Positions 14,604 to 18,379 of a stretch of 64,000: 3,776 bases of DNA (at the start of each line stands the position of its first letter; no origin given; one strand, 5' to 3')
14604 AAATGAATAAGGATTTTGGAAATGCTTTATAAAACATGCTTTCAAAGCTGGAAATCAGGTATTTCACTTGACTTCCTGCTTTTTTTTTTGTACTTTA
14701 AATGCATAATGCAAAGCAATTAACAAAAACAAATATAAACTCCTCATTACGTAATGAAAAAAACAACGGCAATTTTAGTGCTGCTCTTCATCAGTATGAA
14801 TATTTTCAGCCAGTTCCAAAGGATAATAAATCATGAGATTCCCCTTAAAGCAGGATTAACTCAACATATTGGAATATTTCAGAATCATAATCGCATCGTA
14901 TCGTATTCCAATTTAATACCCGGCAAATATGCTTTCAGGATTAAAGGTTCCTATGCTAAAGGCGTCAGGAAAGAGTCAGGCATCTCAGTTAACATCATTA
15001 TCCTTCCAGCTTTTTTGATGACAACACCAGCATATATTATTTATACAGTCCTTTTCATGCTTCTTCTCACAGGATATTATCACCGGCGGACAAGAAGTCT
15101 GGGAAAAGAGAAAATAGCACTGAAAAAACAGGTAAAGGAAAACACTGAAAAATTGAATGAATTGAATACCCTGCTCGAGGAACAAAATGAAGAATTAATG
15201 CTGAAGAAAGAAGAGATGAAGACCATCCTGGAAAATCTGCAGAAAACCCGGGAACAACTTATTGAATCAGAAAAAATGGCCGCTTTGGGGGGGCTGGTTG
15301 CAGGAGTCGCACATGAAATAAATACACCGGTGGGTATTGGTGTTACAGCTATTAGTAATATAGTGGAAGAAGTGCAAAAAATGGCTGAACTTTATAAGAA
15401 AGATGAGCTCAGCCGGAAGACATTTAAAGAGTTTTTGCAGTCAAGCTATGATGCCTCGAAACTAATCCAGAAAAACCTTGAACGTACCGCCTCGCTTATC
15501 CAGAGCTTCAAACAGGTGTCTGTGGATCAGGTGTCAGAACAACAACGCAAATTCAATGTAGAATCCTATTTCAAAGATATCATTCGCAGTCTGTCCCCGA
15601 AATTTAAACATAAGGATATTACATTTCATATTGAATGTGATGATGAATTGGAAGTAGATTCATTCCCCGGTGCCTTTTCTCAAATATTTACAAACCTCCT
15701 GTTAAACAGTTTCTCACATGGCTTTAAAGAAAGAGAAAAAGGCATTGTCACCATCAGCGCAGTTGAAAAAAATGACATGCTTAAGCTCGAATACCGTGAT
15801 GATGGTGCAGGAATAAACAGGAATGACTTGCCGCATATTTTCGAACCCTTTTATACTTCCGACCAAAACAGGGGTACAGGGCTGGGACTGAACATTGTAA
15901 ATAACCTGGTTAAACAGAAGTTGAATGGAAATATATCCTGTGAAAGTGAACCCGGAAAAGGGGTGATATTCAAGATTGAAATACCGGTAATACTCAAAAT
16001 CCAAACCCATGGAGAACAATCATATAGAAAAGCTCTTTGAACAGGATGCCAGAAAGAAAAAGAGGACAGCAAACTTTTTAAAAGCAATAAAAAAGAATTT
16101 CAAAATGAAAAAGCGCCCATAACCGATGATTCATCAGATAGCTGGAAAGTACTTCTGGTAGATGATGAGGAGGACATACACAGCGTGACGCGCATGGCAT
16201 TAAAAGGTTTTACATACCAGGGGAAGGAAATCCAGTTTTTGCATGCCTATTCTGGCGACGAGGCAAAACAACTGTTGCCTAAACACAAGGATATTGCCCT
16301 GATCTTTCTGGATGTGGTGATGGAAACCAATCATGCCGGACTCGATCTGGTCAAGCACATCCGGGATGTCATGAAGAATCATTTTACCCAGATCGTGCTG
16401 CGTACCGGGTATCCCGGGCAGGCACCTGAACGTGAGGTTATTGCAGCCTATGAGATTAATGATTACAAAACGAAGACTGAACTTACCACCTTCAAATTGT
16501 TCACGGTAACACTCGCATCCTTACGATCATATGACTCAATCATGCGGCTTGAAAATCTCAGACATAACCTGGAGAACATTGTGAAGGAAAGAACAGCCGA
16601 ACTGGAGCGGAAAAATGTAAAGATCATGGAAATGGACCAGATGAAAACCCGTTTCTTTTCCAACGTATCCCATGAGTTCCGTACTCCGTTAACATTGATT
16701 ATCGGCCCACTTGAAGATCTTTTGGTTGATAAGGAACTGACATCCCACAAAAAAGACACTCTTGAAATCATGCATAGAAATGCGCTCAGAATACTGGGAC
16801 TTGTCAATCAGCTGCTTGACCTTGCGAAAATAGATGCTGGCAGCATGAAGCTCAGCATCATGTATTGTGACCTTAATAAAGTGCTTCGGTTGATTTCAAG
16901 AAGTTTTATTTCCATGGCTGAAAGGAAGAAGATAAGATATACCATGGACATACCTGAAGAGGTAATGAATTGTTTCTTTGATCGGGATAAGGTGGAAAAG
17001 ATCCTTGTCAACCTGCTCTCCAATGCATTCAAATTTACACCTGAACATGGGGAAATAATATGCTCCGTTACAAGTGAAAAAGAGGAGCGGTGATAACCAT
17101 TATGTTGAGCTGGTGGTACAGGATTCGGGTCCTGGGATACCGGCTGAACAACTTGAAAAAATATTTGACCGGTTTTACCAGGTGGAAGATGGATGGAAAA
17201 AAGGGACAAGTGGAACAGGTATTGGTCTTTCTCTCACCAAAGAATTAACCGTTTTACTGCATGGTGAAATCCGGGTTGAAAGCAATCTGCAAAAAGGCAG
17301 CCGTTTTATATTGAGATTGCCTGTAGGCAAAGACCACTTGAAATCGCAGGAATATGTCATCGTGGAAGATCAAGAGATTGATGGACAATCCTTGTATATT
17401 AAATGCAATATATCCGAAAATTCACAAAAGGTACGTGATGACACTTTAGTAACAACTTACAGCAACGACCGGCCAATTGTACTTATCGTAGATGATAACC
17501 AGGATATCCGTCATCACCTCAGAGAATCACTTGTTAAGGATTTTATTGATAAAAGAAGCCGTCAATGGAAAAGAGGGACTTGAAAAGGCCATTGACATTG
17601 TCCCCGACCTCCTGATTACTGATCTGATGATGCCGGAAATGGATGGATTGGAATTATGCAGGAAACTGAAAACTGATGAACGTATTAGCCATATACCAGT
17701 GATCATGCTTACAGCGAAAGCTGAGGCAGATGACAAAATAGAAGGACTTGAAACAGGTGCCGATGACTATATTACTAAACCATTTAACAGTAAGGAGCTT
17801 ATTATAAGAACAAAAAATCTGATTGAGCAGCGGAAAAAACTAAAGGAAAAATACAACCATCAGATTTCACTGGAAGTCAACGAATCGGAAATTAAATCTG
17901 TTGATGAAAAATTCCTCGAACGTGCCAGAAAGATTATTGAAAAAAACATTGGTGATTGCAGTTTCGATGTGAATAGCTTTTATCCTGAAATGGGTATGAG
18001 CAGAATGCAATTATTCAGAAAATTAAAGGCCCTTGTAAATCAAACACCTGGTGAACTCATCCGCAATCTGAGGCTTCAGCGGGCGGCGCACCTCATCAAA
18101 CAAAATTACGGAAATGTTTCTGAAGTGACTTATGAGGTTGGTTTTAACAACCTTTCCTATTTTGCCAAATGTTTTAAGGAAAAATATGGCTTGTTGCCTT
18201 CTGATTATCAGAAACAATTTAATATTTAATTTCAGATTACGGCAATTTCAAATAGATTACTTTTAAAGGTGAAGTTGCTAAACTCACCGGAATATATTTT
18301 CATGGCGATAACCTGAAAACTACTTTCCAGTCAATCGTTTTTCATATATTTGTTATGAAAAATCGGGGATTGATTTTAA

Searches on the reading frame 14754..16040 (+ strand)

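Call 77: search_protein_families(library=pfam, proteins=[window:14754-16040:+], max_evalue=0.00001)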
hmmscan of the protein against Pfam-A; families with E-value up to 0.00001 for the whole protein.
window:14754-16040:+ (428 aa): 1 family
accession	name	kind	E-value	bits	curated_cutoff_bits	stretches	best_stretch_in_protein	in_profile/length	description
PF02518.31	HATPase_c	-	2.8e-23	82.9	26.4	1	308-412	6-109/111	Histidine kinase-, DNA gyrase B-, and HSP90-like ATPase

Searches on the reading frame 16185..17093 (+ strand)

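Call 77: search_protein_families(library=pfam, proteins=[window:16185-17093:+], max_evalue=0.00001)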
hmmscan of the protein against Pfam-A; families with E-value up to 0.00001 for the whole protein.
window:16185-17093:+ (302 aa): 1 family
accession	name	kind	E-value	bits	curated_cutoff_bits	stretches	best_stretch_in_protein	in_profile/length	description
PF00512.31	HisKA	-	1.4e-17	63.9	26.9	1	153-219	1-66/66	His Kinase A (phospho-acceptor) domain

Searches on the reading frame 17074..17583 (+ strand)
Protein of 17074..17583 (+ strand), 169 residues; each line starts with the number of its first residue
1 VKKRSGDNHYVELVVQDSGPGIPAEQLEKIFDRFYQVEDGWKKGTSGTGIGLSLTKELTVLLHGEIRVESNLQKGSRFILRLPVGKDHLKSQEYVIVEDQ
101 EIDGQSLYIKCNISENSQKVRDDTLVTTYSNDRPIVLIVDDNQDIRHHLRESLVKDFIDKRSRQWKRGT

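Call 77: search_protein_families(library=pfam, proteins=[window:17074-17583:+], max_evalue=0.00001)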
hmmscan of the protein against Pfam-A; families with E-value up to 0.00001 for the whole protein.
window:17074-17583:+ (169 aa): 1 family
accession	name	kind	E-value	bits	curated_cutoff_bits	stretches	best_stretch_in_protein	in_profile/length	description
PF02518.31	HATPase_c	-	1.9e-19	70.5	26.4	1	8-84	35-109/111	Histidine kinase-, DNA gyrase B-, and HSP90-like ATPase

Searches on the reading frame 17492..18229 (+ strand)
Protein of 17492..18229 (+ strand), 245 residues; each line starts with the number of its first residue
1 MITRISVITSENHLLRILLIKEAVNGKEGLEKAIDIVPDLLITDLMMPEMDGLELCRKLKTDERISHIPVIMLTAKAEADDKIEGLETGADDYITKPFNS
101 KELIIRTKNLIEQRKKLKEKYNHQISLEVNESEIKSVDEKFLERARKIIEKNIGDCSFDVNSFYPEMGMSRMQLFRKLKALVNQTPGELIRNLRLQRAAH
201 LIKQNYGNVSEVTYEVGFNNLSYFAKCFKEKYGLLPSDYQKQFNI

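Call 77: search_protein_families(library=pfam, proteins=[window:17492-18229:+], max_evalue=0.00001)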
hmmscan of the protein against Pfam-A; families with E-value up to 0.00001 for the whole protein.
window:17492-18229:+ (245 aa): 3 families
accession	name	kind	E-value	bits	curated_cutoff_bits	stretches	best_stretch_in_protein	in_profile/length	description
PF00072.30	Response_reg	-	2.1e-23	83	30.2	1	20-105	25-108/111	Response regulator receiver domain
PF12833.13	HTH_18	-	9.5e-20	71.1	33.6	1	166-242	4-80/80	Helix-turn-helix domain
PF00165.29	HTH_AraC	-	2.4e-07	31.2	26.6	0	209-240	11-41/42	Bacterial regulatory helix-turn-helix proteins, AraC family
